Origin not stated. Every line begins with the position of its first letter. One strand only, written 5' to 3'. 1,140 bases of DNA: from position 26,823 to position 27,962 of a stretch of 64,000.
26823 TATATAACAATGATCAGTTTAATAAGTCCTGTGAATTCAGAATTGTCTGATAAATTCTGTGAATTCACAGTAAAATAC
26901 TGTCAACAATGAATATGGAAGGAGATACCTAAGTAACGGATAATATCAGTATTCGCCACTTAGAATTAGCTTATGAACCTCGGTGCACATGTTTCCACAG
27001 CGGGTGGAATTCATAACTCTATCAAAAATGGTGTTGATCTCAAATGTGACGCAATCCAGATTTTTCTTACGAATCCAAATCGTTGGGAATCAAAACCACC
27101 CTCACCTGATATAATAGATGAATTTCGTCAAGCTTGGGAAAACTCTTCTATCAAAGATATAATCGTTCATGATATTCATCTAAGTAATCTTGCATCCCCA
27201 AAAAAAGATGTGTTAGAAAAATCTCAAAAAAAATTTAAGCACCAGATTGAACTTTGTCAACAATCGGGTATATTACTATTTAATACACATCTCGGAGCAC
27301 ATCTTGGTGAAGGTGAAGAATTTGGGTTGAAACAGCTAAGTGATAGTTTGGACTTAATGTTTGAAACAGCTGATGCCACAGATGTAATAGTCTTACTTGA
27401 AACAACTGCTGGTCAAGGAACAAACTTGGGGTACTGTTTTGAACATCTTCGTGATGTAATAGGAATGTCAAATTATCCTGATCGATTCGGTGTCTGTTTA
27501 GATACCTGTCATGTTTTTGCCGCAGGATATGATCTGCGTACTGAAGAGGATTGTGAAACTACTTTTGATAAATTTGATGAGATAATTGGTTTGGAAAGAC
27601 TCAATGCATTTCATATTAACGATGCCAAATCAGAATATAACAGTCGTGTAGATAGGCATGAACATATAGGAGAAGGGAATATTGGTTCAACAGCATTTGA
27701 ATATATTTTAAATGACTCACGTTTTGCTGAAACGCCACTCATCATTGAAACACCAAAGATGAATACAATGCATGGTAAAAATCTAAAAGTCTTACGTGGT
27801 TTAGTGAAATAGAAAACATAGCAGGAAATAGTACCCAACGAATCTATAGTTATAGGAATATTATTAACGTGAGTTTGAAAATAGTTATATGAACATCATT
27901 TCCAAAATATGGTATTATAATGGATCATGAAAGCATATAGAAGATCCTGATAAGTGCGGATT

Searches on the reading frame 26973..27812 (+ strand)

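Call 87: search_protein_families(library=pfam, proteins=[window:26973-27812:+], max_evalue=0.001)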
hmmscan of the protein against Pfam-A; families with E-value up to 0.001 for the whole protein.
window:26973-27812:+ (279 aa): 1 family
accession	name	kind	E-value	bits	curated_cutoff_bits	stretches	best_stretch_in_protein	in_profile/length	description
PF01261.30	AP_endonuc_2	-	5.1e-52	177.5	31.1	1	21-275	5-247/249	Xylose isomerase-like TIM barrel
